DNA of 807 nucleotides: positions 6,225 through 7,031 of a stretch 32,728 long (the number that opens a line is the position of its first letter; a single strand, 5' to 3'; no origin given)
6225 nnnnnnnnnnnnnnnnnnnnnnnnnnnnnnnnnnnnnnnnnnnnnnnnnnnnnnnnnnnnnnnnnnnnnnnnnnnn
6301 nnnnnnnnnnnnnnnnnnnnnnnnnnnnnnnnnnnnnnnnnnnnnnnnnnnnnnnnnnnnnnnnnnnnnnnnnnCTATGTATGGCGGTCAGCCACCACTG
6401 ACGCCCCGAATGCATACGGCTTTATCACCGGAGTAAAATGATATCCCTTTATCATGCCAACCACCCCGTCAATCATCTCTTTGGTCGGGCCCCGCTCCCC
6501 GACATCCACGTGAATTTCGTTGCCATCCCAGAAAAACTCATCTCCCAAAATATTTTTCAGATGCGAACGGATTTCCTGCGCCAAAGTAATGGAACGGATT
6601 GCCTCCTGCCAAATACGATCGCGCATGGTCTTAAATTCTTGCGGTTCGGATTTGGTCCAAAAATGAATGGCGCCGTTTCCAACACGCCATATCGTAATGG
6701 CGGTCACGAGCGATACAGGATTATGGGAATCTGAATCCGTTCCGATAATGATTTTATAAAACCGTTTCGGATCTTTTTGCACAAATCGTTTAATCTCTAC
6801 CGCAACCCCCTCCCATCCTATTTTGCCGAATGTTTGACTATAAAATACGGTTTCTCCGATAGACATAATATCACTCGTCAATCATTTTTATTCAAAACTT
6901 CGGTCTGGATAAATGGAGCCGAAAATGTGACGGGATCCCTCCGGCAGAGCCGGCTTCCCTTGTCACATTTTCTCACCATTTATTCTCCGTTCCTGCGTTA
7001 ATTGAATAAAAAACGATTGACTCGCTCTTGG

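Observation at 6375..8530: Nuclease cassette: DEDDy exonuclease-WYL fusion, YkuK RNase H-like protein and small unknown proteins beside a tRNA and structured DNA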

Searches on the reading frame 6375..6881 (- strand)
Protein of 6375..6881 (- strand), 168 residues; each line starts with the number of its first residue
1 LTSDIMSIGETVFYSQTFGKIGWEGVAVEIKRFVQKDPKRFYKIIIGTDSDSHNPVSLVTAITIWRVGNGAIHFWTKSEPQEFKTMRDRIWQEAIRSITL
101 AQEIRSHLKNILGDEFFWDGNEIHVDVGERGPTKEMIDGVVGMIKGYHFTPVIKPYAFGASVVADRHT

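Call 5: search_protein_families(library=pfam, proteins=[window:6375-6881:-], max_evalue=0.1)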
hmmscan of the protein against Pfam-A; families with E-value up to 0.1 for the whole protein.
window:6375-6881:- (168 aa): 1 family
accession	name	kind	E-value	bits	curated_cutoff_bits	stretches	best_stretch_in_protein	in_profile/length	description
PF04308.18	RNaseH_like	-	5.8e-41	140.2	25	1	26-168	2-144/145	Ribonuclease H-like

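Call 6: search_protein_families(library=ncbifam, proteins=[window:6375-6881:-], max_evalue=0.1)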
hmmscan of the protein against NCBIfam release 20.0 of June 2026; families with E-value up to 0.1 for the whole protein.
window:6375-6881:- (168 aa): 0 families

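Call 7: search_protein_families(library=padloc, proteins=[window:6375-6881:-], max_evalue=0.1)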
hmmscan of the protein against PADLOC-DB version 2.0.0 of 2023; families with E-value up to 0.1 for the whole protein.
window:6375-6881:- (168 aa): 0 families

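Call 8: search_protein_families(library=phrogs, proteins=[window:6375-6881:-], max_evalue=0.1)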
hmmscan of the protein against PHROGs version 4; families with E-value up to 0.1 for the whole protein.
window:6375-6881:- (168 aa): 1 family
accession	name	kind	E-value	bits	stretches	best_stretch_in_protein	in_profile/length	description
phrog_11311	-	unknown function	3.9e-09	37.6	1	42-167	18-144/164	-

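Call 29: search_solved_structures(query=window:6375-6866:-, max_evalue=10, show_alignments=2)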
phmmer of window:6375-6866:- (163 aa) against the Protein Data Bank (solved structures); distinct sequences matched with E-value up to 10: 3.
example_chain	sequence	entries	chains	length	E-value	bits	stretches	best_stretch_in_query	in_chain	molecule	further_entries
1b09_A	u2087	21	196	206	0.27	14.3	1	53-110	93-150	PROTEIN (C-REACTIVE PROTEIN) | C-REACTIVE PROTEIN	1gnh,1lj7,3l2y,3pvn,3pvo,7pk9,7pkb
8wv4_A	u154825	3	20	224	0.32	14.1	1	53-110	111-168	C-reactive protein(1-205) | C-reactive protein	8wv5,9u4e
7y7b_A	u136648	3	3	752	0.81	12.8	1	81-154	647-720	Photosystem I P700 chlorophyll a apoprotein A1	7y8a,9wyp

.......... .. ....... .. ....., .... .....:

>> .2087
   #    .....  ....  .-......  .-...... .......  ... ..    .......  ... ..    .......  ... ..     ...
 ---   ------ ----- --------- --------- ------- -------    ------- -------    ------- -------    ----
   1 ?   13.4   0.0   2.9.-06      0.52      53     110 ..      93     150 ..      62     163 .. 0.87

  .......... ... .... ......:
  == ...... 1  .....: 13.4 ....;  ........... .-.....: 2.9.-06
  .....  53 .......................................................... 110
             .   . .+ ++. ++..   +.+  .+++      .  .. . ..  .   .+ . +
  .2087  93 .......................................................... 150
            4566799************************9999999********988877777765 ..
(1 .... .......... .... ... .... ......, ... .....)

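Call 37: find_homologous_proteins(query=window:6375-6866:-)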
Query window:6375-6866:- (163 aa): 457 proteins with E <= 0.001 among 473 candidates; the best 120 are listed.
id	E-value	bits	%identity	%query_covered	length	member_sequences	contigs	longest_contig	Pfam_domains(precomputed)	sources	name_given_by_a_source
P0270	1.9e-106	371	100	100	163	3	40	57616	PF04308.19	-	-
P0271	2.5e-95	335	88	100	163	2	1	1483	PF04308.19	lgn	-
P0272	3.6e-83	295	79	100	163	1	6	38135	PF04308.19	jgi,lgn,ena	-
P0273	2.6e-82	293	51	91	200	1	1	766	PF04308.19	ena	-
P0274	8.3e-80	284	77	100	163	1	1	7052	PF04308.19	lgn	-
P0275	2.4e-79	283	77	98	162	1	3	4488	PF04308.19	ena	-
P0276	5.1e-79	282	75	100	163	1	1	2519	PF04308.19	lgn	-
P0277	5.1e-79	282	75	100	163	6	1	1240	PF04308.19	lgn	-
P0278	8.8e-79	281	74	100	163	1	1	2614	PF04308.19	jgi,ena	-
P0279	1.7e-78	280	76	98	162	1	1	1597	PF04308.19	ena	-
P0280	5.2e-78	279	75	100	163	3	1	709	PF04308.19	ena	-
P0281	5.7e-78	279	75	100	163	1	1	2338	PF04308.19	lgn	-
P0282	1.5e-77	277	72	100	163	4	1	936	PF04308.19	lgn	-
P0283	2.0e-77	277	74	100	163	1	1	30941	PF04308.19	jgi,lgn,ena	-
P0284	3.9e-77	276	74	100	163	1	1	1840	PF04308.19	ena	-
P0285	5.0e-77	275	76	96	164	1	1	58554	PF04308.19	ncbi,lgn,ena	-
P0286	6.0e-77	275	75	100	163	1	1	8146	PF04308.19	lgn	-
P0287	8.4e-77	275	73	100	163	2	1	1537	PF04308.19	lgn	-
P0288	1.3e-76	274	74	100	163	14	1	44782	PF04308.19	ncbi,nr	ncbi:MAG: hypothetical protein HYW91_00040 [Candidatus Sungbacteria bacterium]|nr:hypothetical prote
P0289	2.2e-76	273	75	99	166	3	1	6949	PF04308.19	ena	-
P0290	2.5e-76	273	72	98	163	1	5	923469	PF04308.19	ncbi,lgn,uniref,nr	ncbi:MAG: ribonuclease H-like YkuK family protein [Candidatus Sungiibacteriota bacterium]|uniref:Rib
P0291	3.2e-76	273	72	100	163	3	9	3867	PF04308.19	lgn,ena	-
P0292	4.4e-76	272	72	100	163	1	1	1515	PF04308.19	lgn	-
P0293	6.3e-76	272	73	96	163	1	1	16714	PF04308.19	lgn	-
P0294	7.9e-76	272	73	100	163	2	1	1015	PF04308.19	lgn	-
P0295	8.1e-76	272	72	98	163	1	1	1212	PF04308.19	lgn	-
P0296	9.3e-76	271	74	100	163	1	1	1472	PF04308.19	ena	-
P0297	9.4e-76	271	74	98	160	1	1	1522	PF04308.19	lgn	-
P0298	9.8e-76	271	78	93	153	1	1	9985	PF04308.19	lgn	-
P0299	2.3e-75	270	72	98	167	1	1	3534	PF04308.19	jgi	jgi:uncharacterized protein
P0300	3.0e-75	270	71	100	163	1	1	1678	PF04308.19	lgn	-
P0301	3.8e-75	269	70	100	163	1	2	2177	PF04308.19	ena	-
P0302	7.7e-75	268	70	100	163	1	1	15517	PF04308.19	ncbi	-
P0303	1.2e-74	268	72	98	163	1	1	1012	PF04308.19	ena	-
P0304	1.4e-74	268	72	98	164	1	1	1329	PF04308.19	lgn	-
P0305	1.6e-74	267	72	100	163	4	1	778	PF04308.19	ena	-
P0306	1.8e-74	267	73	98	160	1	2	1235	PF04308.19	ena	-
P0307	1.8e-74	267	74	99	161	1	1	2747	PF04308.19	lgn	-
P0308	1.9e-74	267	72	100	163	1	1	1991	PF04308.19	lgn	-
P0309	2.6e-74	267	72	98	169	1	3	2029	PF04308.19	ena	-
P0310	2.7e-74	267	70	100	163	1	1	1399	PF04308.19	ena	-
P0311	2.7e-74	267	71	99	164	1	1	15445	PF04308.19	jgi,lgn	jgi:hypothetical protein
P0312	3.1e-74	266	72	98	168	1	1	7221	PF04308.19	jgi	jgi:uncharacterized protein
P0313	4.9e-74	266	71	100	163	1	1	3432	PF04308.19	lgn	-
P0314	7.3e-74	265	73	96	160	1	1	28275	PF04308.19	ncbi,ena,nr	ncbi:MAG: hypothetical protein G01um101433_219 [Parcubacteria group bacterium Gr01-1014_33]|nr:MAG: 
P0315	9.0e-74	265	71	100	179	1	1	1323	PF04308.19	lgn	-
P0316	9.2e-74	265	71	100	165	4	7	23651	PF04308.19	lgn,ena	-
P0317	1.0e-73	265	73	99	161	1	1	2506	PF04308.19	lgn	-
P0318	1.2e-73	264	70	98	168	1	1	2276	PF04308.19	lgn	-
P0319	1.3e-73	264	71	96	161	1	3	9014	PF04308.19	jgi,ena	-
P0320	1.3e-73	264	68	100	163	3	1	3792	PF04308.19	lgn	-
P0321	1.3e-73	264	72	98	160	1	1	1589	PF04308.19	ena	-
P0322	1.6e-73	264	69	100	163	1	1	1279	PF04308.19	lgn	-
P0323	3.7e-73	263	69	98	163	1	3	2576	PF04308.19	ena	-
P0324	4.1e-73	263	71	100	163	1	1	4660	PF04308.19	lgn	-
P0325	4.4e-73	263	72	98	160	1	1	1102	PF04308.19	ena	-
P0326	6.0e-73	262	71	100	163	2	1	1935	PF04308.19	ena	-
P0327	6.8e-73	262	71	100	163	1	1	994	PF04308.19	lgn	-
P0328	6.8e-73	262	72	96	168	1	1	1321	PF04308.19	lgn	-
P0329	7.3e-73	262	71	96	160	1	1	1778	PF04308.19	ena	-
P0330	7.4e-73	262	69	100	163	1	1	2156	PF04308.19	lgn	-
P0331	8.1e-73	262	71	100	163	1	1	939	PF04308.19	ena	-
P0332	1.4e-72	261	71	96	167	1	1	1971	PF04308.19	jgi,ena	-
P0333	2.0e-72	260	69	100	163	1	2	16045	PF04308.19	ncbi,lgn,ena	-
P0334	2.3e-72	260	70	100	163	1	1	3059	PF04308.19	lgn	-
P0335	3.4e-72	260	69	100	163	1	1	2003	PF04308.19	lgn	-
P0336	4.0e-72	259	71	98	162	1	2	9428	PF04308.19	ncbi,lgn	-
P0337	4.1e-72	259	67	100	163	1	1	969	PF04308.19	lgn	-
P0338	4.2e-72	259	71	96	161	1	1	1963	PF04308.19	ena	-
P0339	5.1e-72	259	72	96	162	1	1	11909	PF04308.19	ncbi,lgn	-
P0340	5.2e-72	259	70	98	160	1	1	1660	PF04308.19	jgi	-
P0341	5.7e-72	259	68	98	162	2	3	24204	PF04308.19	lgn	-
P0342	8.7e-72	258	78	86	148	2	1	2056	PF04308.19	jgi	jgi:hypothetical protein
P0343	9.7e-72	258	71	100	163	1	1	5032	PF04308.19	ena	-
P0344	1.0e-71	258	70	100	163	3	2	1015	PF04308.19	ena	-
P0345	1.1e-71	258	72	96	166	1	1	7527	PF04308.19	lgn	-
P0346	1.2e-71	258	71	98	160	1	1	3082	PF04308.19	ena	-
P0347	1.6e-71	258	70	100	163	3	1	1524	PF04308.19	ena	-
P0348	2.2e-71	257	69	100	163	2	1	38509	PF04308.19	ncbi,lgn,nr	ncbi:MAG: hypothetical protein HYT37_03280 [Candidatus Sungbacteria bacterium]|nr:hypothetical prote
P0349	2.3e-71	257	70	96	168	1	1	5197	PF04308.19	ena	-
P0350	2.7e-71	257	69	98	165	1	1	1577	PF04308.19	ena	-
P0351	5.2e-71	256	66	100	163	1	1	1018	PF04308.19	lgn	-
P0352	9.3e-71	255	68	100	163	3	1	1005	PF04308.19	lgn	-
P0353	9.4e-71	255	66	100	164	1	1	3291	PF04308.19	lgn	-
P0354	1.3e-70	255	76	86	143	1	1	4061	PF04308.19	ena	-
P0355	1.4e-70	254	69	98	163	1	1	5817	PF04308.19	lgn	-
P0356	1.6e-70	254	69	98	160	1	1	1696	PF04308.19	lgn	-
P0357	1.7e-70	254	71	96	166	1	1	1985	PF04308.19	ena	-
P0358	1.9e-70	254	70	98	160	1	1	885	PF04308.19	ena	-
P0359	1.9e-70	254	68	100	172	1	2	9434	PF04308.19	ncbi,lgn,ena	-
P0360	2.7e-70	254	67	99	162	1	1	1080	PF04308.19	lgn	-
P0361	2.8e-70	253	65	98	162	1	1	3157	PF04308.19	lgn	-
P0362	3.1e-70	253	72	98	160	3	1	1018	PF04308.19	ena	-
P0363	3.4e-70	253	69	96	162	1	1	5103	PF04308.19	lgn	-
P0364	4.8e-70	253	70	96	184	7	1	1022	PF04308.19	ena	-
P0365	5.2e-70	253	68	99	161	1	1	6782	PF04308.19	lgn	-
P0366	5.2e-70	253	70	98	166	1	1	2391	PF04308.19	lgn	-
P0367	5.6e-70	253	68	100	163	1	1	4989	PF04308.19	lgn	-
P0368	6.7e-70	252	68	100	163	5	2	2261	PF04308.19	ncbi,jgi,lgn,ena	-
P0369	6.9e-70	252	67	100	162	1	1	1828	PF04308.19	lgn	-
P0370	6.9e-70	252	67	100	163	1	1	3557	PF04308.19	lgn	-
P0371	7.1e-70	252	66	100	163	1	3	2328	PF04308.19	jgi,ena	-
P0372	9.9e-70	252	68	98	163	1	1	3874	PF04308.19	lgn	-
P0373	1.2e-69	251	67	100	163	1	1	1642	PF04308.19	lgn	-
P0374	1.4e-69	251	68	100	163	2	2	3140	PF04308.19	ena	-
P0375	1.6e-69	251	74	86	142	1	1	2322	PF04308.19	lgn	-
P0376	1.8e-69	251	68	99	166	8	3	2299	PF04308.19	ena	-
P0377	1.9e-69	251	66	100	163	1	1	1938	PF04308.19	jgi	-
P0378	2.2e-69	251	71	94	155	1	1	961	PF04308.19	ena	-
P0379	2.3e-69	251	69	97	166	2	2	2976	PF04308.19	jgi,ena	-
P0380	2.3e-69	251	68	96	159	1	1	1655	PF04308.19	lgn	-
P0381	2.4e-69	250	69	96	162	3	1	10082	PF04308.19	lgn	-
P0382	2.8e-69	250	70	96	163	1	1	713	PF04308.19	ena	-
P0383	3.3e-69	250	69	98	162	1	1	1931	PF04308.19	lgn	-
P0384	3.5e-69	250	67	96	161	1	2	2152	PF04308.19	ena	-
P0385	3.9e-69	250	66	100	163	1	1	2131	PF04308.19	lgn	-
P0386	4.8e-69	249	66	100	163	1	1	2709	PF04308.19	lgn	-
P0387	5.7e-69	249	71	96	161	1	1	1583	PF04308.19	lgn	-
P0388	5.7e-69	249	67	98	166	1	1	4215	PF04308.19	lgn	-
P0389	5.8e-69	249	66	99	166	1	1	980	PF04308.19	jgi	-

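Call 48: predict_structure(alignment_id=A2)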
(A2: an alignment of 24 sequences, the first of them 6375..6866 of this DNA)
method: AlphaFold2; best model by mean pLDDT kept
length: 163 residues; sequences in the alignment: 24
mean_pLDDT: 81.5   pTM: 0.77
mean pLDDT of the five models: 81.5, 80.0, 79.3, 71.7, 70.5
residues with pLDDT >= 90: 55; 70-90: 82; 50-70: 13; < 50: 13
segments of 3 or more residues with pLDDT < 50: 152-163
pLDDT, mean of each block of 10 residues (from residue 1): 84 91 92 87 85 91 87 92 88 90 85 77 64 82 78 45 39
secondary structure, 60 per line:
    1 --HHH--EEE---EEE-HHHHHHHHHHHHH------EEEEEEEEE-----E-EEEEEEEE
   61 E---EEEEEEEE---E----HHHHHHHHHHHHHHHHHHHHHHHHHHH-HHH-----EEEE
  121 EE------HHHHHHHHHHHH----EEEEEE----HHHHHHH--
elements in order: E8-10 E14-16 H18-30 E37-45 E53-61 E65-72 H81-107 E117-122 H129-140 E145-150 H155-161

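Call 53: fold_search(model_id=the predicted structure, library=pdb)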
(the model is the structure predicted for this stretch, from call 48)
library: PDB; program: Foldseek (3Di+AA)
matches with E <= 10: 1392; with E <= 0.001: 0
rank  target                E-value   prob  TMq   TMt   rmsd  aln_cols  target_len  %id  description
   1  2w42_A                3.1e-03  0.97  0.38  0.19   5.3       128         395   15  THE STRUCTURE OF A PIWI PROTEIN FROM ARCHAEOGLOBUS FULGIDUS COMPLEXED WITH A 16NT DNA DUPLEX. (released 2008-12-09)
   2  2w42_B                6.5e-03  0.92  0.36  0.19   5.8       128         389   14  THE STRUCTURE OF A PIWI PROTEIN FROM ARCHAEOGLOBUS FULGIDUS COMPLEXED WITH A 16NT DNA DUPLEX. (released 2008-12-09)
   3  6xu0_B                8.8e-03  0.93  0.38  0.19   5.4       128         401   15  Archaeoglobus fulgidus Argonaute protein with DNA oligoduplex 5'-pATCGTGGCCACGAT (released 2021-01-27)
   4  1ytu_B                8.8e-03  0.89  0.36  0.17   5.6       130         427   16  Structural basis for 5'-end-specific recognition of the guide RNA strand by the A. fulgidus PIWI protein (released 2005-04-05)
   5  8ok9_A                9.4e-03  0.93  0.38  0.18   5.4       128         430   15  Heterodimeric complex of Archaeoglobus fulgidus Argonaute protein Af1318 (AfAgo) with DNA and AfAgo-N protein containi (released 2024-01-24)
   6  2nrv_A                1.2e-02  0.69  0.31  0.25  10.3       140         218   10  Crystal structure of the C-terminal half of UvrC (released 2007-02-06)
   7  2mwg_MODEL_1_A        1.4e-02  0.14  0.17  0.11  25.0       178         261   10  Full-Length Solution Structure Of YtvA, a LOV-Photoreceptor Protein and Regulator of Bacterial Stress Response (released 2016-05-25)
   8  9r2r_B                1.7e-02  0.44  0.20  0.23  11.1       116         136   13  De novo designed M7 protein fold (released 2025-05-14)
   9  2nrt                  1.9e-02  0.63  0.31  0.25  10.3       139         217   10  Crystal structure of the C-terminal half of UvrC (released 2007-02-06)
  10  6tuo_A                2.2e-02  0.87  0.38  0.19   5.3       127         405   14  Crystal structure of Archaeoglobus fulgidus Argonaute protein with cognate DNA oligoduplex 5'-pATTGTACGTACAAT (released 2021-01-27)
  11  3hm9_A                2.4e-02  0.85  0.36  0.12   5.2       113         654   10  Crystal structure of T. thermophilus Argonaute complexed with DNA guide strand and 19-nt RNA target strand (released 2009-10-06)
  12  6ozh_C                2.7e-02  0.66  0.38  0.28  13.6       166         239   12  Crystal structure of Ciona intestinalis (Ci) Endonuclease V in complex with a 24mer DNA containing an inosine followed (released 2019-09-04)
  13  5aoy                  3.0e-02  0.57  0.35  0.27  13.3       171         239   11  Structure of mouse Endonuclease V (released 2016-05-04)
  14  6ozm_A                3.2e-02  0.66  0.38  0.28  13.2       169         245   12  Crystal structure of Mus musculus (Mm) Endonuclease V in complex with a 23mer RNA oligo containing an inosine after a  (released 2019-09-04)
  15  6ozh_A                3.2e-02  0.63  0.38  0.28  14.9       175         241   11  Crystal structure of Ciona intestinalis (Ci) Endonuclease V in complex with a 24mer DNA containing an inosine followed (released 2019-09-04)
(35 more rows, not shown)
